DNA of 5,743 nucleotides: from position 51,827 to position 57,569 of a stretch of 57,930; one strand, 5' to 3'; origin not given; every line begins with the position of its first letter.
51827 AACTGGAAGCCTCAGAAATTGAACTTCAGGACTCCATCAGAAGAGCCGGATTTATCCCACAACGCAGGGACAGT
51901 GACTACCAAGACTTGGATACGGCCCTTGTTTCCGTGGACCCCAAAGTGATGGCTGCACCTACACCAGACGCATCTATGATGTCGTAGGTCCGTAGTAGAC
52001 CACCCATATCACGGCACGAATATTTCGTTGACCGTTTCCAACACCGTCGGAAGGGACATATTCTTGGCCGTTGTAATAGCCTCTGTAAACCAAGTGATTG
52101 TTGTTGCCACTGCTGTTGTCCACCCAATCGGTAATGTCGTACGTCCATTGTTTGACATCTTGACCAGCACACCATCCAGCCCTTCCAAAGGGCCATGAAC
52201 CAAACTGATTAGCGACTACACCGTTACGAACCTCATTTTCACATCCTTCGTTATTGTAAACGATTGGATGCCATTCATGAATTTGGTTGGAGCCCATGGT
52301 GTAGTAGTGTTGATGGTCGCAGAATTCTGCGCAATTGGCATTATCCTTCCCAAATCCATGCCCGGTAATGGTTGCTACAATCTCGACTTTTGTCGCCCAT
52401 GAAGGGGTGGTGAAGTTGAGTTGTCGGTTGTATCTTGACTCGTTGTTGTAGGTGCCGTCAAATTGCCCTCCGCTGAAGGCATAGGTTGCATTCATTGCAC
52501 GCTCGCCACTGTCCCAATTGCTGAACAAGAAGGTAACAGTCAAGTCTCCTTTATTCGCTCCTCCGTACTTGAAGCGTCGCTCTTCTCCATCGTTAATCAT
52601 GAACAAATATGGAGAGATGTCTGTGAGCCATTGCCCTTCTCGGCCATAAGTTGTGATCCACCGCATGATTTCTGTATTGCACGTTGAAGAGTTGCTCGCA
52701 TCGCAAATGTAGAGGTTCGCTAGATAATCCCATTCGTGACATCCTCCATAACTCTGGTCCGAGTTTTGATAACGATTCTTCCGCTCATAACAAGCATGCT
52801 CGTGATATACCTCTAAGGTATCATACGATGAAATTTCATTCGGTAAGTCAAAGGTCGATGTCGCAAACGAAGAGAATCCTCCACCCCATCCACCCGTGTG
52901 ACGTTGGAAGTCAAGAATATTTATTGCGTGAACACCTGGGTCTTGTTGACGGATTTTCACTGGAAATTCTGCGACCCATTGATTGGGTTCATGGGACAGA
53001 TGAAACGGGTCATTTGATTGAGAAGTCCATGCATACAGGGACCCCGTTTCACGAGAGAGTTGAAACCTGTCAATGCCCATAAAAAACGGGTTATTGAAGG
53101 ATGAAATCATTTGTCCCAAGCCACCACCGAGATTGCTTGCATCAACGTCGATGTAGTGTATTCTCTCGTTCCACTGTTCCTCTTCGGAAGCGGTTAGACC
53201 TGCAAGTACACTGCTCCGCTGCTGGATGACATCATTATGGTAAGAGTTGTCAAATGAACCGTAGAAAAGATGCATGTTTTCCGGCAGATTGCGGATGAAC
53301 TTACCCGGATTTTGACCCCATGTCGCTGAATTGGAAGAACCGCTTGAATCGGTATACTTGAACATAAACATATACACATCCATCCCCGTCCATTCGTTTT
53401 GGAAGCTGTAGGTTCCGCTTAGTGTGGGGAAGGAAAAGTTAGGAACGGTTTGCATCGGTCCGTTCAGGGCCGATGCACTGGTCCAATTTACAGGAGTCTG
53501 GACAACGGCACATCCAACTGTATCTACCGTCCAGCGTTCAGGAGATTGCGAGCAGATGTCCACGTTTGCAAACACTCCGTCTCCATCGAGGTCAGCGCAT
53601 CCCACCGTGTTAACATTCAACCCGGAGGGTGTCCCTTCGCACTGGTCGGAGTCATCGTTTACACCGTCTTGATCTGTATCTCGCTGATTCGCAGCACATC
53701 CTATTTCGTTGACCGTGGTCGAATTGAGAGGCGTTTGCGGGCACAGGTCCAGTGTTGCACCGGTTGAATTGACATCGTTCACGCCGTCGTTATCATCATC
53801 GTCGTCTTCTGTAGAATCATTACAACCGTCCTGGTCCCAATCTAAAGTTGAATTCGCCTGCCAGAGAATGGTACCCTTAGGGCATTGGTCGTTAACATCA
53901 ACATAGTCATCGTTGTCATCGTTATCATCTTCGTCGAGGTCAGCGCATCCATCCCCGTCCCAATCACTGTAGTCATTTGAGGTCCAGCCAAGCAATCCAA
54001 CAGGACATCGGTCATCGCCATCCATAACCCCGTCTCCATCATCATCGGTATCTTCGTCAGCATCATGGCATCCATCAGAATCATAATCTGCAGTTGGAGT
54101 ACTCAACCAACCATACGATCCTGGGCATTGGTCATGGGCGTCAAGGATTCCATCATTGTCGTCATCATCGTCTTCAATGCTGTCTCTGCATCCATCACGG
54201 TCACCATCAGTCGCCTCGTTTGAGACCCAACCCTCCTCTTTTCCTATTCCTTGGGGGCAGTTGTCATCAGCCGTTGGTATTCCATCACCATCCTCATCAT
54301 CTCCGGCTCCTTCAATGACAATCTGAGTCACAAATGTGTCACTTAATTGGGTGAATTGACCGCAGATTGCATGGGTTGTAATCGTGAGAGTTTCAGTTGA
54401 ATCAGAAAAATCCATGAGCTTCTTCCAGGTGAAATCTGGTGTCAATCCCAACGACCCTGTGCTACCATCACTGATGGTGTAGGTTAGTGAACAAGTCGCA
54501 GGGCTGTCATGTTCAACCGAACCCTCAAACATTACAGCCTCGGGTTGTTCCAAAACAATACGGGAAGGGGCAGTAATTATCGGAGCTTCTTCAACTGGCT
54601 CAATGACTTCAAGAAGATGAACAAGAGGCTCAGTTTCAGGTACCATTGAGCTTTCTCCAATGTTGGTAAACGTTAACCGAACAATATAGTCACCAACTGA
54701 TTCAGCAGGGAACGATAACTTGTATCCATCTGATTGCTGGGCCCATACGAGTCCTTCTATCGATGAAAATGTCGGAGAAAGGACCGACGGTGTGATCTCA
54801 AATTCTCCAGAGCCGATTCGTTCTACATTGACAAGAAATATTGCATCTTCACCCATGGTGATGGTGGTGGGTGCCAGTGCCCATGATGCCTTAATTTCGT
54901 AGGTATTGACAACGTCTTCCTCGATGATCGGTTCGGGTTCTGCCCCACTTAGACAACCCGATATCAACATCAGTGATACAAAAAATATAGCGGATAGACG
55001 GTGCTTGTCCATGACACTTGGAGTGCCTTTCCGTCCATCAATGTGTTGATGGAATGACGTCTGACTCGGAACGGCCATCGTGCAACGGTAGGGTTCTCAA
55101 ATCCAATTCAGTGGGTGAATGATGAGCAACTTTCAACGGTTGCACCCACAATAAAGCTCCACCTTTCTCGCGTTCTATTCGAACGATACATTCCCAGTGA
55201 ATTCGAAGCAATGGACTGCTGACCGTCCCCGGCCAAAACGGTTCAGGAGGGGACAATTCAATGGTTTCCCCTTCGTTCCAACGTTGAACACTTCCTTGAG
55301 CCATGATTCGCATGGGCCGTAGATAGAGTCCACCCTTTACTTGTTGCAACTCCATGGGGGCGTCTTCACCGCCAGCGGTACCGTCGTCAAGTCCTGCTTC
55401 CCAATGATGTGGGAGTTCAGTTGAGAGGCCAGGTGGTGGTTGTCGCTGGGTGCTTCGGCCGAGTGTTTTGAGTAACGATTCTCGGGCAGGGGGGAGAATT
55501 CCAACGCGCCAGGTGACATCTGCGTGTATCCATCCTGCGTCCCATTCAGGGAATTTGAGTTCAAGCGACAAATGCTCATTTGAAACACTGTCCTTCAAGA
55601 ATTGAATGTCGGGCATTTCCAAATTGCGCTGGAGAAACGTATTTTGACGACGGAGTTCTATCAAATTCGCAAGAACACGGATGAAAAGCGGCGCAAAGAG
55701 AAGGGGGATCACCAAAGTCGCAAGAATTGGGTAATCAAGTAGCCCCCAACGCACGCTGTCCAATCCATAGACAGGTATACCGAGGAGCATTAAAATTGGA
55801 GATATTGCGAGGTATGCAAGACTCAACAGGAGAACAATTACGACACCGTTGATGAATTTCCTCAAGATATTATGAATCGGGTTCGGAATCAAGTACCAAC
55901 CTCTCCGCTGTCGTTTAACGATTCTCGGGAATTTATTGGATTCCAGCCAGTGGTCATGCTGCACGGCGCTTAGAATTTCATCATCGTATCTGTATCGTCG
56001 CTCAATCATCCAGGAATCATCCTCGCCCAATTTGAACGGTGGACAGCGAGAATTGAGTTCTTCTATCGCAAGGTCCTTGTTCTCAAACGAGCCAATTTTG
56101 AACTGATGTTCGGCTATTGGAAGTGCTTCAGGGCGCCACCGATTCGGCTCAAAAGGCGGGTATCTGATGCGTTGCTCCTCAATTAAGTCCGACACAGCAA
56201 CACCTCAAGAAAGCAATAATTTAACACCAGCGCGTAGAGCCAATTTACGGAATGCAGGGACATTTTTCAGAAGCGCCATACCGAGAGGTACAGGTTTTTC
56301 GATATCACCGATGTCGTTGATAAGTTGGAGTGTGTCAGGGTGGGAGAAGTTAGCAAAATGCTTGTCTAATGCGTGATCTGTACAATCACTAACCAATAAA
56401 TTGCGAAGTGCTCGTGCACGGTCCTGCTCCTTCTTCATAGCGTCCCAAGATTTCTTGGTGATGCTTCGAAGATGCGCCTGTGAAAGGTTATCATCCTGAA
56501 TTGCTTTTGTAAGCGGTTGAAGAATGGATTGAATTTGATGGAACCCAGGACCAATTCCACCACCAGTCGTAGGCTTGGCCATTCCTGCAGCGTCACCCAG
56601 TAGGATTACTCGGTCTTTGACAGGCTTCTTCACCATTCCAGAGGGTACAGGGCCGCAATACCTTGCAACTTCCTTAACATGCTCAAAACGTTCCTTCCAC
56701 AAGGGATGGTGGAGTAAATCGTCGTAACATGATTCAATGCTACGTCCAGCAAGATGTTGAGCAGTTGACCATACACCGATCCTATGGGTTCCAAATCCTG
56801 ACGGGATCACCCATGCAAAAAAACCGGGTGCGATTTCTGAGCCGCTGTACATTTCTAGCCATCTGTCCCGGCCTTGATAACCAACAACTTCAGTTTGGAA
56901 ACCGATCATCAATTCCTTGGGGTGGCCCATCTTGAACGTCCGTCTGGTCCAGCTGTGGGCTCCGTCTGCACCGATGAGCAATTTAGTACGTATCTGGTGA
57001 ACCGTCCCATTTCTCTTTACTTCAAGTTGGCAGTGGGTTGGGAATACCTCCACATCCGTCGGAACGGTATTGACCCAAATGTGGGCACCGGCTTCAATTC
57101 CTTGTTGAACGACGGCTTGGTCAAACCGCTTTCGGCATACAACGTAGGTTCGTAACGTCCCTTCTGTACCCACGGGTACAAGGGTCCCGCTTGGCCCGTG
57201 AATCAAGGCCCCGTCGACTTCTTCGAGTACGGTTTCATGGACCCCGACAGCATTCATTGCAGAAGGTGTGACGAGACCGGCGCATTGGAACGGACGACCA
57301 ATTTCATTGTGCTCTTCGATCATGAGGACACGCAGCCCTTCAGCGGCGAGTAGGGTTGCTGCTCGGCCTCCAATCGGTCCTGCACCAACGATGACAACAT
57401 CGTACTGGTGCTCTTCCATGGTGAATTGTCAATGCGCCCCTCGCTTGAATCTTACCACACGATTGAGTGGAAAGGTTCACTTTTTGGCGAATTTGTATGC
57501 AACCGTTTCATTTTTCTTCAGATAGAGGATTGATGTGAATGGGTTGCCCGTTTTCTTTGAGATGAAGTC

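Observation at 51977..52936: PNGase F-like (peptide-N4-glycanase) catalytic domain in an archaeal surface lipoprotein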

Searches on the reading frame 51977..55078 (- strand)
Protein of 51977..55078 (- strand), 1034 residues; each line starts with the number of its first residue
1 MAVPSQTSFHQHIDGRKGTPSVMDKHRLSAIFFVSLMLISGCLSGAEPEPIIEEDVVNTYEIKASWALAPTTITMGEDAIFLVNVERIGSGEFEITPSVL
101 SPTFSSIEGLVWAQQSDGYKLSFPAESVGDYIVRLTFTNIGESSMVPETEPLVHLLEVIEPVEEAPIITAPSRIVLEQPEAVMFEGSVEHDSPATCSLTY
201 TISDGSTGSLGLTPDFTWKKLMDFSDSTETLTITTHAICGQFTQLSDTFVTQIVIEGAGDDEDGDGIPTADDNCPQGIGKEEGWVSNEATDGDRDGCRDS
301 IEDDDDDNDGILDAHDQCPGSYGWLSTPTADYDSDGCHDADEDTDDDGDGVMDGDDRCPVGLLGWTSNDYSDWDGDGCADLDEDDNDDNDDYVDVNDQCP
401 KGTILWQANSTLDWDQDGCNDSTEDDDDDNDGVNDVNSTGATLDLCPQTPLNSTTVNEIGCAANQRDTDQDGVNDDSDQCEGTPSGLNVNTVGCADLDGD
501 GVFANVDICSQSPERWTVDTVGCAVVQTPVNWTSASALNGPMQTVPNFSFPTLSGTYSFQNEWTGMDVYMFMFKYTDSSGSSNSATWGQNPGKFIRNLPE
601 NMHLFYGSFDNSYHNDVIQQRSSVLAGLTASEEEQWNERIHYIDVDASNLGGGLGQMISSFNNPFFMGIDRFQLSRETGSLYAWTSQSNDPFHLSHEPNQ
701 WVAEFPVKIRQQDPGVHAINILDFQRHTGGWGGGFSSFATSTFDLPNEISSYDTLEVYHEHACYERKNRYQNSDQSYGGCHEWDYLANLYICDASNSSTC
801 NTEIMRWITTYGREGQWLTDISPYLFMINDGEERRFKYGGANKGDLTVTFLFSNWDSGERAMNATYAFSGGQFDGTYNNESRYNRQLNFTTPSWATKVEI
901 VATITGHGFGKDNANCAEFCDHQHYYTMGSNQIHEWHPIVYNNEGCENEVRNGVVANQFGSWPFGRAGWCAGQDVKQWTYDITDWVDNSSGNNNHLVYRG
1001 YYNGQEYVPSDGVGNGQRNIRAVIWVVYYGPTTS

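Call 3: search_protein_families(library=pfam, proteins=[window:51977-55078:-], max_evalue=1)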
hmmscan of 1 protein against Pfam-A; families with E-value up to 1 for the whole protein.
window:51977-55078:- (1034 aa): 1 family
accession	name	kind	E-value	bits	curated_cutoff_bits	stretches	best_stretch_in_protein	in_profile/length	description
PF09113.15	N-glycanase_C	-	3e-18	66.4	25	1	877-994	2-114/140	Peptide-N-glycosidase F, C terminal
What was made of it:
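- On PNGase F superfamily (Pfam PF09112/PF09113, clan CL0612): 66.4 bits against a cut-off of 25, E 3e-18, residues 877-994 (call 3) No hit at E<=1 (call 3).
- Checked: Pfam PF09113 (N-glycanase_C) scores 66.4 bits against a cut-off of 25, E 3e-18 (call 3).
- Pfam PF09113 at E 3e-18 (call 3).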

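Call 4: search_protein_families(library=ncbifam, proteins=[window:51977-55078:-], max_evalue=1)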
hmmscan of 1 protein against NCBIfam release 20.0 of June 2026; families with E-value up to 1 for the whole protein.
window:51977-55078:- (1034 aa): 2 families
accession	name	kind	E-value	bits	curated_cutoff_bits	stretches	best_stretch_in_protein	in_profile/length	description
NF047638.1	throspo3_MtsC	equivalog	4.7e-06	25.7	350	2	260-359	88-175/428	cell-cell cohesion MYXO-CTERM protein MtsC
NF053612.1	anchor_PA1041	equivalog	0.0016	18.4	250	2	459-494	69-104/236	PA1041 family peptidoglycan-binding anchor lipoprotein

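Call 5: search_solved_structures(query=window:51977-55078:-, max_evalue=1, show_alignments=3)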
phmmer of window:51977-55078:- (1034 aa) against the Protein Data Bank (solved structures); distinct sequences matched with E-value up to 1: 6.
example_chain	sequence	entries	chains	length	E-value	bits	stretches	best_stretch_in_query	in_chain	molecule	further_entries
9lwg_A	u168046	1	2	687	3.4e-42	147.6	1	695-1015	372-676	Si:dkey-256h2.1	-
3pms_A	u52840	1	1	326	2.2e-08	35.7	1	714-976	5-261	Peptide:N-glycosidase F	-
1pnf_A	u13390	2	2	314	3.8e-08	34.9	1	714-976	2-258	PEPTIDE-N(4)-(N-ACETYL-BETA-D-GLUCOSAMINYL)ASPARAGINE AMIDASE F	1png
1pgs_A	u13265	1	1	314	4.3e-08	34.7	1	714-976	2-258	PEPTIDE-N(4)-(N-ACETYL-BETA-D-GLUCOSAMINYL)ASPARAGINE AMIDASE F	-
2dmb_A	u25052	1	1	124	0.0053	17.9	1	70-172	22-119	Filamin-B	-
5wtl_A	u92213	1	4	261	0.029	15.4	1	465-512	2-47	OmpA family protein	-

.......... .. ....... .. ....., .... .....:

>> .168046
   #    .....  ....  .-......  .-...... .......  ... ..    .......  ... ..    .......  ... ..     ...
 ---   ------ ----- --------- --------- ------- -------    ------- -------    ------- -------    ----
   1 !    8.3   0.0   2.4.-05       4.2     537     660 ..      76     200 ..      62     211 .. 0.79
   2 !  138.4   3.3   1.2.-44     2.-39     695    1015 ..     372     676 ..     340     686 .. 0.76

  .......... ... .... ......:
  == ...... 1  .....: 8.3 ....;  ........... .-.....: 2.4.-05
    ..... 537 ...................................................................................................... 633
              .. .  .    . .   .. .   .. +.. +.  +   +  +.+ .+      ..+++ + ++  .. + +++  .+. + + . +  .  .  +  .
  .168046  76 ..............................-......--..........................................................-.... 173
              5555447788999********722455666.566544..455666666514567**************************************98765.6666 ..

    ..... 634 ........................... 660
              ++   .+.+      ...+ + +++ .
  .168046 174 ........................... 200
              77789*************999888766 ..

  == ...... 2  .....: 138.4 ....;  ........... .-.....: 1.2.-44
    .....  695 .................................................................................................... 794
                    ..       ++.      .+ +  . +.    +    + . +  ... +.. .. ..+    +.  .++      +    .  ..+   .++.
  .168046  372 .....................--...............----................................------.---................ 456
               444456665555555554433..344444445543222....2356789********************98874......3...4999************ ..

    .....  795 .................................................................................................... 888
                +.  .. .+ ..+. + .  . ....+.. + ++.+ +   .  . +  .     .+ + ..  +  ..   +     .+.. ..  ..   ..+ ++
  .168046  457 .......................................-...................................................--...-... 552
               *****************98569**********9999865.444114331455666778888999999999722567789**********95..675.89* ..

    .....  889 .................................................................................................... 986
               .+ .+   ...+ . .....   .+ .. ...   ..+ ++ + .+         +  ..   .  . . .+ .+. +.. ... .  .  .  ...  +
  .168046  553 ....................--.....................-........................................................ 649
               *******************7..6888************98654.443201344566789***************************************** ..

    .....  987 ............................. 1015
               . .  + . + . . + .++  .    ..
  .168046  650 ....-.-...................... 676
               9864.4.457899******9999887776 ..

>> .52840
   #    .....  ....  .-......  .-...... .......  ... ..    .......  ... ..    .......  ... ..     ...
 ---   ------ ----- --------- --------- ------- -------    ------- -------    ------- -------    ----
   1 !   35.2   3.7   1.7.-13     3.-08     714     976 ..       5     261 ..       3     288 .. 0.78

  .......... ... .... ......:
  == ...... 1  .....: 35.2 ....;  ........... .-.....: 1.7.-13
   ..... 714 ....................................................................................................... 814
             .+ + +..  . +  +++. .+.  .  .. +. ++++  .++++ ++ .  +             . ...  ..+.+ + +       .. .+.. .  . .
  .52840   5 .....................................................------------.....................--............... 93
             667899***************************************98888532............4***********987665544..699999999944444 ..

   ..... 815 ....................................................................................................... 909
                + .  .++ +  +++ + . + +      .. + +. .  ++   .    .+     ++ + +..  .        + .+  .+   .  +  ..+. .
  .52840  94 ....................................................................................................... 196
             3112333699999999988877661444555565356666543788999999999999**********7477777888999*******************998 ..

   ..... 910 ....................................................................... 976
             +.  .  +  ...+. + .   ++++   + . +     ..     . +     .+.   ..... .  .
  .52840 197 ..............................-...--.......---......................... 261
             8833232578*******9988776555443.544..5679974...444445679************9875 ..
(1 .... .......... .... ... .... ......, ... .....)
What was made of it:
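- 54314..54952 (-): Variable N-terminal beta-rich (Ig/filamin-like) region, residues 43-255. Weak phmmer match to a filamin-B Ig repeat (E 0.005, call 5).
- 53489..54313 (-): Asp-rich (25% Asp), Cys-spaced thrombospondin-type-3-like repeats, residues 256-530. There are four units of about 41 aa and three units of about 30 aa. Presumed to be a Ca2+-binding stalk. Sub-threshold NCBIfam throspo3_MtsC hit at E 5e-6 and OmpA-family TSP3 hit 5wtl at E 0.03 (calls 4, 5).
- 52979..53488 (-): Thioredoxin-like domain without any Cys (redox-inactive), residues 531-700. It corresponds to the Tx-like dimerisation domain of Ngly2. Weak phmmer stretch 537-660 against Ngly2 76-200 (call 5).
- Checked: All four by-eye motif matches are reproduced by phmmer against PNGase F structures 1pnf, 1pgs and 3pms (E 2e-8 to 4e-8, query 714-976 against PNGase F 2-258, call 5):
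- phmmer against the PDB: Ngly2 (9lwg) at E 3e-42 and PNGase F at E about 3e-8 (call 5).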

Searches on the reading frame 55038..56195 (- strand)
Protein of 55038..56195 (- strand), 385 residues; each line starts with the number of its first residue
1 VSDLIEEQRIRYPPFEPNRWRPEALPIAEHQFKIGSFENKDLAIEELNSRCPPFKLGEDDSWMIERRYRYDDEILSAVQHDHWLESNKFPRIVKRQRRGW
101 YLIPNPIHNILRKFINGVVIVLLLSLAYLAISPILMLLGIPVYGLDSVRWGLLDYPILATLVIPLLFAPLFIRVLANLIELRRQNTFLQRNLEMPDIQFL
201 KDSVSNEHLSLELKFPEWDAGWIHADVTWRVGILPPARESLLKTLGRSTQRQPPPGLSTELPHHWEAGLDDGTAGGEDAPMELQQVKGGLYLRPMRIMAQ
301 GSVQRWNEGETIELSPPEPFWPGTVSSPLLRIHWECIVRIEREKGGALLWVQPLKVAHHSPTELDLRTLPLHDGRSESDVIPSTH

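Call 16: search_protein_families(library=pfam, proteins=[window:55038-56195:-], max_evalue=0.001)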
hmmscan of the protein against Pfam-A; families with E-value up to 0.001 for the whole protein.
window:55038-56195:- (385 aa): 0 families

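Call 49: search_solved_structures(query=window:55041-56195:-, max_evalue=10)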
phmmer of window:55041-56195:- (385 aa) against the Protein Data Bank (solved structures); distinct sequences matched with E-value up to 10: 0.

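Call 50: search_protein_families(library=ncbifam, proteins=[window:55041-56195:-], max_evalue=0.01)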
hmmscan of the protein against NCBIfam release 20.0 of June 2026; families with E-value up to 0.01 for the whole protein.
window:55041-56195:- (385 aa): 0 families

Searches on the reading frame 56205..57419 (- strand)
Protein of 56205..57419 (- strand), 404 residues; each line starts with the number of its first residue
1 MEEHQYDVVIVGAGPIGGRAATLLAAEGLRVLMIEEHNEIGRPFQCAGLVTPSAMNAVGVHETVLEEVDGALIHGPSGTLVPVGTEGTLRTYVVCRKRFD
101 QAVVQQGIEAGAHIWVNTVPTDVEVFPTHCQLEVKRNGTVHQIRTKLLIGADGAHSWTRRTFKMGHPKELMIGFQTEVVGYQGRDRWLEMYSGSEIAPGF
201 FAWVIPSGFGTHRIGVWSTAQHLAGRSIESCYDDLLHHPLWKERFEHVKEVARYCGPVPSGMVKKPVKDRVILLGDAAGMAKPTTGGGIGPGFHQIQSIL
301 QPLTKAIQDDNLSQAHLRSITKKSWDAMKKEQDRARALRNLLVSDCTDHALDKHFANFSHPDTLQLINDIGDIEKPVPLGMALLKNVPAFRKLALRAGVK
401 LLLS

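Call 16: search_protein_families(library=pfam, proteins=[window:56205-57419:-], max_evalue=0.001)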
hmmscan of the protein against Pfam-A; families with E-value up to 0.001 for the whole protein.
window:56205-57419:- (404 aa): 8 families
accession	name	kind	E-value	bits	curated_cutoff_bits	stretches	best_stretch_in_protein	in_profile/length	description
PF01494.25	FAD_binding_3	-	5.4e-19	69.1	22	1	6-292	2-307/349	FAD binding domain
PF05834.18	Lycopene_cycl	-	5.1e-07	29.5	23.4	1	7-168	1-146/380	Lycopene cyclase protein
PF12831.13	FAD_oxidored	-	2e-06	27.8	27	1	7-151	1-143/416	FAD dependent oxidoreductase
PF03486.20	HI0933_like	-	4.3e-05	23.5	50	1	7-48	2-43/244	HI0933-like protein Rossmann domain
PF01946.23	Thi4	-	5.1e-05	23.1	26.2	1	5-44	17-57/235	Thi4 family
PF13450.12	NAD_binding_8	-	6.2e-05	23.6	21.9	1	10-41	1-32/68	NAD(P)-binding Rossmann-like domain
PF01266.30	DAO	-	0.00037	20.6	27.9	1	7-42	1-38/353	FAD dependent oxidoreductase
PF07992.20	Pyr_redox_2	-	0.00042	20.3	26.1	1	6-59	1-50/291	Pyridine nucleotide-disulphide oxidoreductase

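Call 50: search_protein_families(library=ncbifam, proteins=[window:56205-57419:-], max_evalue=0.01)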
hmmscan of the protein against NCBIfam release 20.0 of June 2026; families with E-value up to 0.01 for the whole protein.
window:56205-57419:- (404 aa): 90 families (the best 25 are shown)
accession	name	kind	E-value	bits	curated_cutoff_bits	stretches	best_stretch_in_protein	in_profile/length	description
TIGR02032.1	GG-red-SF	subfamily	3.2e-55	187.9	158.8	1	6-292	1-286/297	geranylgeranyl reductase family protein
NF041160.1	DGGPL_Thplmales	equivalog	1.3e-34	119.8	780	1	4-344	2-346/396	digeranylgeranylglycerophospholipid reductase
TIGR02023.1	BchP-ChlP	subfamily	2.9e-29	102.3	343.3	1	6-328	1-321/388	geranylgeranyl diphosphate reductase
NF041080.1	DGGGPL_reductase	equivalog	4.2e-22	78.6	580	1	5-342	1-350/447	digeranylgeranylglycerophospholipid reductase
TIGR01988.1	Ubi-OHases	subfamily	1.4e-18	66.9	224.65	2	93-324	103-335/387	ubiquinone biosynthesis hydroxylase, UbiH/UbiF/VisC/COQ6 family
NF005612.0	PRK07364.1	equivalog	3.8e-16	58.6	487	3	3-39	16-52/415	FAD-dependent hydroxylase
NF004829.0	PRK06183.1-3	subfamily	1e-15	57.5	390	2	2-39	5-42/520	bifunctional 3-(3-hydroxy-phenyl)propionate/3-hydroxycinnamic acid hydroxylase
NF008519.0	PRK11445.1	equivalog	4.6e-14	52.4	303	1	5-167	3-170/355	FAD-binding protein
NF005951.1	PRK08020.1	equivalog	1e-13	50.9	590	2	5-38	2-35/388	3-demethoxyubiquinol 3-hydroxylase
NF005788.0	PRK07608.1-3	equivalog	7.8e-13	47.9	478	1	122-345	135-356/388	UbiH/UbiF family hydroxylase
TIGR02028.1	ChlP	equivalog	1.4e-12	47.1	505.3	1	8-289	3-290/398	geranylgeranyl reductase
NF045655.1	MkRedMenJ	equivalog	7.9e-12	44.8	700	1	4-294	3-306/406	menaquinone reductase MenJ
NF041385.1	Dggglyphlred_Halo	equivalog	8.2e-12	44.3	700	1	4-360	3-371/405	digeranylgeranylglycerophospholipid reductase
TIGR01984.1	UbiH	equivalog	1.2e-11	44.1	392.2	1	92-167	100-173/382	2-octaprenyl-6-methoxyphenyl hydroxylase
NF049967.1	QhpG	equivalog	1.3e-11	44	240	1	8-289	1-272/423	flavin-dependent monooxygenase QhpG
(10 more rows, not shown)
